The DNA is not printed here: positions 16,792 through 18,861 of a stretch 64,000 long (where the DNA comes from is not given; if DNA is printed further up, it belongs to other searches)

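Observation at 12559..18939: Nine-gene co-directional operon centred on a GHKL/MORC-like ATPase: candidate undescribed defence system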

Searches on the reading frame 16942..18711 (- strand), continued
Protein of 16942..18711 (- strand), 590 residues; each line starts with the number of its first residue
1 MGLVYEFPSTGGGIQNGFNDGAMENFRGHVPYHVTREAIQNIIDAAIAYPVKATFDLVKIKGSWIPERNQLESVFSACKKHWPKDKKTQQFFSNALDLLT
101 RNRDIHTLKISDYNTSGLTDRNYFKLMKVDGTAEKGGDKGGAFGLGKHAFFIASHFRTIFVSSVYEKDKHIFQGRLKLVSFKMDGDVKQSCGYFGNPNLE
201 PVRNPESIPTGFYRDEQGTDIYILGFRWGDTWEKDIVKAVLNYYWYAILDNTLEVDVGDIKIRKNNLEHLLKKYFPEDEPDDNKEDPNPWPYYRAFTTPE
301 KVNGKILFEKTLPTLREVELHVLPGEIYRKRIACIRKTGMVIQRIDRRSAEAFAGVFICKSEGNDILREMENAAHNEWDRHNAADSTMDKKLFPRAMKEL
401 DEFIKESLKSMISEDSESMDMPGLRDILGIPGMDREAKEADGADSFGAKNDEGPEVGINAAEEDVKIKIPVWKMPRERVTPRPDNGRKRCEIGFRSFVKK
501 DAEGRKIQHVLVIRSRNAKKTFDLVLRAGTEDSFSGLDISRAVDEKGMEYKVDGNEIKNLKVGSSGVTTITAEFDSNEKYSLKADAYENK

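Call 47: search_protein_families(library=pfam, proteins=[L018:6316-8763:+, L073:14910-16052:+, L078:7079-7408:+, L035:11471-13336:+, L055:6884-7966:-, L018:17012-19663:+, L006:3899-5668:+, L027:13723-15756:+, L027:15762-17054:+, L029:17095-19437:+], max_evalue=0.001)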
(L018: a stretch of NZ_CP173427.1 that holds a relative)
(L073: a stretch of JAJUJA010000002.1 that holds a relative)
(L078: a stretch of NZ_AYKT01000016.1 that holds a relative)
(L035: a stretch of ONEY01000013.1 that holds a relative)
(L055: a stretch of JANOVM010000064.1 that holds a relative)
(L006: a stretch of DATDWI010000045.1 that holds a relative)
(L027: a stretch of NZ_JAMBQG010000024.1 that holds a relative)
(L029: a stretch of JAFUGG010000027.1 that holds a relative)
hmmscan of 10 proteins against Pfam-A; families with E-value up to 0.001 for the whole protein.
L018:6316-8763:+ (816 aa): 6 families
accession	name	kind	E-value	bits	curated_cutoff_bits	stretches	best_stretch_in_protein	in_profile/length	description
PF04851.21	ResIII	-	1.3e-35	123.1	22.5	1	219-364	4-164/164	Type III restriction enzyme, res subunit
PF00271.37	Helicase_C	-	6.9e-15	55.7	23.5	1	440-538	11-109/110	Helicase conserved C-terminal domain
PF13091.12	PLDc_2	-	1.9e-07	31.4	27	1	23-138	5-119/132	PLD-like domain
PF00270.35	DEAD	-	2.3e-05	24.6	26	1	230-363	8-161/167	DEAD/DEAH box helicase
PF18780.6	HNH_repeat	-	0.00016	22.4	26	1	609-656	3-50/54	Homing endonuclease associated repeat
PF18766.7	SWI2_SNF2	-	0.00027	21.1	26.7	1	229-404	9-196/221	SWI2/SNF2 ATPase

L073:14910-16052:+ (381 aa): 1 family
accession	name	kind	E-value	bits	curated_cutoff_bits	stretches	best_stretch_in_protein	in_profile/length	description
PF20731.2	RE_NgoFVII_C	-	3.3e-18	66.4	23.8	1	247-361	15-130/131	NgoFVII C-terminal B3-like DNA-binding domain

L078:7079-7408:+ (110 aa): 1 family
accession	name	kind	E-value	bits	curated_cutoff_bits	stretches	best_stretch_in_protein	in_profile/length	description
PF12643.12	MazG-like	-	0.00097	19.8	27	0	33-94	9-69/85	MazG-like family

L035:11471-13336:+ (622 aa): 0 families

L055:6884-7966:- (361 aa): 1 family
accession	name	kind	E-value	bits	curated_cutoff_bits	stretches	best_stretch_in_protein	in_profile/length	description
PF09561.16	RE_HpaII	-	3.3e-110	369.2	25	1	5-359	1-359/359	HpaII restriction endonuclease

L018:17012-19663:+ (884 aa): 1 family
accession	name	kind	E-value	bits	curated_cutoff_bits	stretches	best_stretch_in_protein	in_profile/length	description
PF10593.14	Z1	-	6.1e-78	261.9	25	1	405-631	2-225/228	Z1 domain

L006:3899-5668:+ (590 aa): 1 family
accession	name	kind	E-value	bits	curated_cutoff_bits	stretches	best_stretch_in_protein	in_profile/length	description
PF19614.4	DUF6119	-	5.4e-28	98.4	27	1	33-479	15-427/524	Family of unknown function (DUF6119)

L027:13723-15756:+ (678 aa): 2 families
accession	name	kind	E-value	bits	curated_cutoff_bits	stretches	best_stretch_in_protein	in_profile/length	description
PF02384.22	N6_Mtase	-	1.1e-38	133.7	20.4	1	174-496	3-277/311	N-6 DNA Methylase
PF12161.14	HsdM_N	-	1.1e-13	52.5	24.5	1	11-146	3-134/135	HsdM N-terminal domain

L027:15762-17054:+ (431 aa): 0 families

L029:17095-19437:+ (781 aa): 2 families
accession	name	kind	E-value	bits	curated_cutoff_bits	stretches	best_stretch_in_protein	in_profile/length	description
PF04411.18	PDDEXK_7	-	2.1e-35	122.7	22.1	1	400-569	1-163/164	PD-(D/E)XK nuclease superfamily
PF09823.15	DUF2357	-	3e-27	95.9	23.3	1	138-377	2-251/251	Domain of unknown function (DUF2357)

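Call 49: search_protein_families(library=pfam, proteins=[L003:2855-4396:+, L011:6648-8759:+, L011:8772-9884:+, L027:6538-8928:+, L027:8903-9922:+, L062:7696-9924:+, L066:7380-9284:+, L071:8206-9423:+, L018:13699-15414:+, L018:15436-17025:+], max_evalue=0.001)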
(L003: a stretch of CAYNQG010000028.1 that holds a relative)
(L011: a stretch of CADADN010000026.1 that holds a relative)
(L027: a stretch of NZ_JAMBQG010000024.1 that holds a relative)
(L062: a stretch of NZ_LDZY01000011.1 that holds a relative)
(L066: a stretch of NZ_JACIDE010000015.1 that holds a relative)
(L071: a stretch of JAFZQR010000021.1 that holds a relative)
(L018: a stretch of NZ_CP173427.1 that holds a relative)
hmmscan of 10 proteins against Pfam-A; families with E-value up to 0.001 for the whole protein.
L003:2855-4396:+ (514 aa): 2 families
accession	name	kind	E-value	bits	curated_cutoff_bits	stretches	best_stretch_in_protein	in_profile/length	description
PF19866.4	DUF6339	-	5.9e-44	150.3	23.2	1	71-240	3-172/175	Family of unknown function (DUF6339)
PF01396.24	Zn_ribbon_Top1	-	1.6e-16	60.2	32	2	477-512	3-36/39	Topoisomerase DNA binding C4 zinc finger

L011:6648-8759:+ (704 aa): 6 families
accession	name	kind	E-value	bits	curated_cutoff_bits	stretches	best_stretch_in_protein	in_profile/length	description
PF13175.12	AAA_15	-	1e-18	68.6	32.1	1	1-636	1-374/374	AAA ATPase domain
PF13304.12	AAA_21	-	2.4e-14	54.5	27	2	593-636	261-303/304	AAA domain, putative AbiEii toxin, Type IV TA system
PF13476.12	AAA_23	-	6.3e-08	33.9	27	1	4-271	1-196/201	AAA domain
PF02463.25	SMC_N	-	1e-06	28.8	40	1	4-47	4-49/220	RecF/RecN/SMC N terminal domain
PF12476.13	DUF3696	-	1.1e-05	26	22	1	652-703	1-52/52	Protein of unknown function (DUF3696)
PF13555.12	AAA_29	-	0.00081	19.5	27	0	4-44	3-43/61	P-loop containing region of AAA domain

L011:8772-9884:+ (371 aa): 1 family
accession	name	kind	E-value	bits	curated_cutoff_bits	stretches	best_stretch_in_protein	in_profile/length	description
PF16565.11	MIT_C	-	7.4e-05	23.1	25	1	190-307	17-120/142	Phospholipase D-like domain at C-terminus of MIT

L027:6538-8928:+ (797 aa): 1 family
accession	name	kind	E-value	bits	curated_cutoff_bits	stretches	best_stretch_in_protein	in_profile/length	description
PF02384.22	N6_Mtase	-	1.8e-25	90.4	20.4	1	112-388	4-305/311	N-6 DNA Methylase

L027:8903-9922:+ (340 aa): 0 families

L062:7696-9924:+ (743 aa): 2 families
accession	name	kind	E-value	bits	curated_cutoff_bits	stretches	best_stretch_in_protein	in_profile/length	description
PF10593.14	Z1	-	1.3e-28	100.6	25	1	310-520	3-206/228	Z1 domain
PF04851.21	ResIII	-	1e-05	25.9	22.5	1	14-213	5-162/164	Type III restriction enzyme, res subunit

L066:7380-9284:+ (635 aa): 2 families
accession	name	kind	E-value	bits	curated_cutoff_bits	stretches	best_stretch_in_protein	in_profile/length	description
PF02384.22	N6_Mtase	-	1.4e-59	202.4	20.4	1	134-414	24-307/311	N-6 DNA Methylase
PF01420.25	Methylase_S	-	1.2e-10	42.3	22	1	435-604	5-162/168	Type I restriction modification DNA specificity domain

L071:8206-9423:+ (406 aa): 2 families
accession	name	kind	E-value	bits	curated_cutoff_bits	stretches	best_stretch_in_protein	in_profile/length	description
PF10544.15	T5orf172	-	3.9e-14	53.4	20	1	170-279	1-100/101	T5orf172 domain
PF13455.12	MUG113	-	4.8e-12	46.7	22.3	1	191-279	1-73/73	Meiotically up-regulated gene 113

L018:13699-15414:+ (572 aa): 4 families
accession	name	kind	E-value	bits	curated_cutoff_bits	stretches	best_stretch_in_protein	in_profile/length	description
PF00145.23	DNA_methylase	-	6.8e-63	213.5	22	2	13-157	4-128/324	C-5 cytosine-specific DNA methylase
PF09445.16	Methyltransf_15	-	1e-06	28.9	22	1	12-115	4-103/165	RNA cap guanine-N2 methyltransferase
PF03602.21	Cons_hypoth95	-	0.00031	20.9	24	1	12-133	45-160/182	Conserved hypothetical protein 95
PF01351.25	RNase_HII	-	0.00065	20.1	25.8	0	259-305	36-83/199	Ribonuclease HII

L018:15436-17025:+ (530 aa): 2 families
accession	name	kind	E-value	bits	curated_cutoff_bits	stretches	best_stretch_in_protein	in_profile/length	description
PF13589.12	HATPase_c_3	-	4.3e-31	108.2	25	1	61-184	1-125/137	Histidine kinase-, DNA gyrase B-, and HSP90-like ATPase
PF02518.31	HATPase_c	-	2.7e-06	28.2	26.4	1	65-139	8-80/111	Histidine kinase-, DNA gyrase B-, and HSP90-like ATPase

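Call 50: find_encoding_contigs(protein=P0001, flank=10000, max_places=2)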
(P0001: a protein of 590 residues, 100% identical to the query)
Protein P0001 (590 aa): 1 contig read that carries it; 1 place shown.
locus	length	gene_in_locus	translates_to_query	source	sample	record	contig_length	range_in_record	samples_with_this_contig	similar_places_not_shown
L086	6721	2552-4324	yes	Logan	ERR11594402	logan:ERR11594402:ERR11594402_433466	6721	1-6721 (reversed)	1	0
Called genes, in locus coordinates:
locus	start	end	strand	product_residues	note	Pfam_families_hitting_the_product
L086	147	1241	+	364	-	PF00145:DNA_methylase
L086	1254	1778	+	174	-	-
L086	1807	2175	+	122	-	PF03852:Vsr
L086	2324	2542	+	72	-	-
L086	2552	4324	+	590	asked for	-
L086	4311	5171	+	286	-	-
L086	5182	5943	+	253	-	PF19866:DUF6339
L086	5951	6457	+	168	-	-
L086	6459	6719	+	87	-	?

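Call 62: search_protein_families(library=phrogs, proteins=[window:16942-18711:-], max_evalue=0.01)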
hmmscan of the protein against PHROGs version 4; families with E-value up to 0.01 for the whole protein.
window:16942-18711:- (590 aa): 0 families

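Call 64: search_dna_similar(query=window:16942-18711:-, collection=plasmids, mode=protein, max_rows=15)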
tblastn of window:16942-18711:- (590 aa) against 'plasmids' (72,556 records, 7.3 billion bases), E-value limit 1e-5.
Records with a match: 20; places in all: 20; records where one place covers at least 80% of the query: 1.
Best place of each record, by identity: <60% 20.
By first word of the organism name: Ligilactobacillus 9; Lactococcus 6; Priestia 2; Deinococcus 1; Paenarthrobacter 1; Planococcus 1.
By predicted mobility (MOB-suite, as given by PLSDB): mobilizable 8; non-mobilizable 6; conjugative 6.
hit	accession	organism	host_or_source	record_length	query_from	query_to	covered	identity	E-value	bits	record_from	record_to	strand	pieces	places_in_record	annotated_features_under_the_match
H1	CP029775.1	Deinococcus actinosclerus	mixed culture,wastewater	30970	3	582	98%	28.2%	2e-37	156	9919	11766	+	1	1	hypothetical protein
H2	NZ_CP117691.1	Priestia megaterium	ginseng,Single cell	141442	5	440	74%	29.1%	3e-29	131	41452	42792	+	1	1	hypothetical protein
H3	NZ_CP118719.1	Priestia aryabhattai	Pure isolate,Tap water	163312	5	440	74%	29.1%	3e-29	131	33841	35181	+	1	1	hypothetical protein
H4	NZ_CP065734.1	Lactococcus lactis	-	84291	1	408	69%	28.1%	2e-25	119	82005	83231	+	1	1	hypothetical protein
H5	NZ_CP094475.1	Lactococcus lactis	kefir grains,pure culture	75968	1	408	69%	28.1%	2e-25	119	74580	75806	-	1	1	hypothetical protein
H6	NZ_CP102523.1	Lactococcus lactis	Homo sapiens,Cell culture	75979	1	408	69%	28.1%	2e-25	119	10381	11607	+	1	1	hypothetical protein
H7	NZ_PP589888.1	Lactococcus sp.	Bacterial culture,Dairy environment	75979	1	408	69%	28.1%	2e-25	119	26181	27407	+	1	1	hypothetical protein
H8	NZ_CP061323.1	Lactococcus lactis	butter,butter starter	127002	1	408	69%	28.1%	2e-25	119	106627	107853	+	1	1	hypothetical protein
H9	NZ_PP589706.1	Lactococcus sp.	Bacterial culture,Dairy environment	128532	1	408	69%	28.1%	2e-25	119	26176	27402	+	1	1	hypothetical protein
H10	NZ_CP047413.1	Ligilactobacillus salivarius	Equus caballus,Isolated and purified ...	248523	19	409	66%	29.2%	8e-28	127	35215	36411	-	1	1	hypothetical protein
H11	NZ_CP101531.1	Ligilactobacillus salivarius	Xinyang black-feather laying hens,mixed ...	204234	19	409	66%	28.8%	5e-27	124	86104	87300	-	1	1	hypothetical protein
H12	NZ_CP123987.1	Ligilactobacillus salivarius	Homo sapiens,cell culture,oral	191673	19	409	66%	28.8%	2e-23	113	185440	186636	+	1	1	hypothetical protein (x2)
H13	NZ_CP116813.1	Ligilactobacillus salivarius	Sus scrofa domesticus,gut sample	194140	19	409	66%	28.8%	2e-23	113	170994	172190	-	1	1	hypothetical protein (x2)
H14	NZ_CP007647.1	Ligilactobacillus salivarius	swine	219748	19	409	66%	28.8%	2e-25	119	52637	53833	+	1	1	hypothetical protein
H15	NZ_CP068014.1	Paenarthrobacter ureafaciens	cell culture,in the nicotine environment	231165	2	409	69%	27.1%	2e-15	88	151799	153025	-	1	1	hypothetical protein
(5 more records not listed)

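Call 65: get_annotated_region(hit=H8, flank=7000)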
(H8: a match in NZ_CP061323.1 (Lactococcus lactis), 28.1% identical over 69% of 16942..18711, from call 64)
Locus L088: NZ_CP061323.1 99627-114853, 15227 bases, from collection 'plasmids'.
description: Lactococcus lactis subsp. lactis bv. diacetylactis strain S50 plasmid pS127, complete sequence
organism: Lactococcus lactis (NCBI taxid 44688)
taxonomy: Bacteria; Bacillota; Bacilli; Lactobacillales; Streptococcaceae; Lactococcus; Lactococcus lactis
host: -; source: butter,butter starter; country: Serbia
typing (MOB-suite, as given by PLSDB): conjugative; replicon rep_cluster_2422,rep_cluster_664; relaxase MOBQ,MOB_Unknown; mating-pair formation MPF_T
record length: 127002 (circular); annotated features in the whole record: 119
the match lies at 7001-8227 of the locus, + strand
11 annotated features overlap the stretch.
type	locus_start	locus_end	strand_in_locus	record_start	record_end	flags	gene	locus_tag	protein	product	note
CDS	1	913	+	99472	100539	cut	-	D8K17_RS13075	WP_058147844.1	ArdC family protein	-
CDS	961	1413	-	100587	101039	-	-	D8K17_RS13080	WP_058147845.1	hypothetical protein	-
CDS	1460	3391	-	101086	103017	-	-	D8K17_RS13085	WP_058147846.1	AlwI family type II restriction endonuclease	-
CDS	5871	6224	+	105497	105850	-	-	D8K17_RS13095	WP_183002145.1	LytTR family DNA-binding domain-containing protein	-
CDS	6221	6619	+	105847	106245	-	-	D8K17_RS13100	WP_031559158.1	hypothetical protein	-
CDS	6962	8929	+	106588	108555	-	-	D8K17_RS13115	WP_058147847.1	hypothetical protein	-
CDS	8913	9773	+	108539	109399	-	-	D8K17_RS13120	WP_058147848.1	hypothetical protein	-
CDS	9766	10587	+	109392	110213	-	-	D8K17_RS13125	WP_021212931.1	DUF6339 family protein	-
CDS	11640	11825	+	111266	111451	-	-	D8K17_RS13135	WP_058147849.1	hypothetical protein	-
CDS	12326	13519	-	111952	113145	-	abiGII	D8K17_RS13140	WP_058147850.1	abortive phage resistance protein AbiGII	-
CDS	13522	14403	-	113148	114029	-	abiGI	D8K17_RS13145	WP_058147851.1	abortive phage resistance protein AbiGI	-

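Call 66: get_annotated_region(hit=H1, flank=6000)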
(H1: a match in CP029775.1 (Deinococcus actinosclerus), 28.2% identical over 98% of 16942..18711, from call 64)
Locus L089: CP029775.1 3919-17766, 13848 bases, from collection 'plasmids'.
description: Deinococcus actinosclerus strain SJTR plasmid unnamed1, complete sequence
organism: Deinococcus actinosclerus (NCBI taxid 1768108)
taxonomy: Bacteria; Deinococcota; Deinococci; Deinococcales; Deinococcaceae; Deinococcus; Deinococcus actinosclerus
host: -; source: mixed culture,wastewater; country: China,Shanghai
typing (MOB-suite, as given by PLSDB): non-mobilizable
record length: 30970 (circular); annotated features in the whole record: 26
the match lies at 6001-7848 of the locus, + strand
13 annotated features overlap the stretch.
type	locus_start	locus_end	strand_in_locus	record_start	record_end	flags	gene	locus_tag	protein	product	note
CDS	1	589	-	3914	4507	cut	-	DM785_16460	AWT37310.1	hypothetical protein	-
CDS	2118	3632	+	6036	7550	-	-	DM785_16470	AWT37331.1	DNA cytosine methyltransferase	-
CDS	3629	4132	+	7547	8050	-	-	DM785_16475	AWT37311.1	very short patch repair endonuclease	-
CDS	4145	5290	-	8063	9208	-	-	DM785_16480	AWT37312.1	hypothetical protein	-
CDS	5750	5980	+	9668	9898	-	-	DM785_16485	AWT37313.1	hypothetical protein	-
CDS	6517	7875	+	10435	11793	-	-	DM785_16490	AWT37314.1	hypothetical protein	-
CDS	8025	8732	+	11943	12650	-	-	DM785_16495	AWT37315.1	hypothetical protein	-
CDS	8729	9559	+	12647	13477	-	-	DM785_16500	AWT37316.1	hypothetical protein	-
CDS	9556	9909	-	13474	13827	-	-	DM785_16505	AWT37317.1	hypothetical protein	-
CDS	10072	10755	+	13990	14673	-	-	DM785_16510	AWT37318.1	hypothetical protein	-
CDS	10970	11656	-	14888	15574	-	-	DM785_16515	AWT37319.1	resolvase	-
CDS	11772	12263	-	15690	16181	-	-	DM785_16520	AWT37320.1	hypothetical protein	-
CDS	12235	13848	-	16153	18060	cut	-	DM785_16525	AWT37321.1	hypothetical protein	-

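Call 84: search_protein_families(library=ncbifam, proteins=[L084:5940-6716:+, L084:4148-5932:+, L082:6131-6637:+, L016:13492-14394:+, L016:14391-16808:+, L042:6129-8399:+, L013:13902-14582:+], max_evalue=0.001)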
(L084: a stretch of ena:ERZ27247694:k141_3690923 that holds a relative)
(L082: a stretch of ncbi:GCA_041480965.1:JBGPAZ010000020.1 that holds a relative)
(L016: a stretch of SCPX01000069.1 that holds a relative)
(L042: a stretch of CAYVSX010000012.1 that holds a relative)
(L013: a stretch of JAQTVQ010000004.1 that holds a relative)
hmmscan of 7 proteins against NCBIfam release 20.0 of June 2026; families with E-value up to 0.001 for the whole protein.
L084:5940-6716:+ (259 aa): 0 families

L084:4148-5932:+ (595 aa): 1 family
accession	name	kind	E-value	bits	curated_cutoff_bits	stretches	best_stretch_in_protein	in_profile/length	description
NF041935.1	MzaE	equivalog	1.8e-19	69.7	1050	1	224-377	227-383/593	MZA anti-phage system associated AIPR family protein MzaE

L082:6131-6637:+ (169 aa): 0 families

L016:13492-14394:+ (301 aa): 0 families

L016:14391-16808:+ (806 aa): 0 families

L042:6129-8399:+ (757 aa): 0 families

L013:13902-14582:+ (227 aa): 0 families
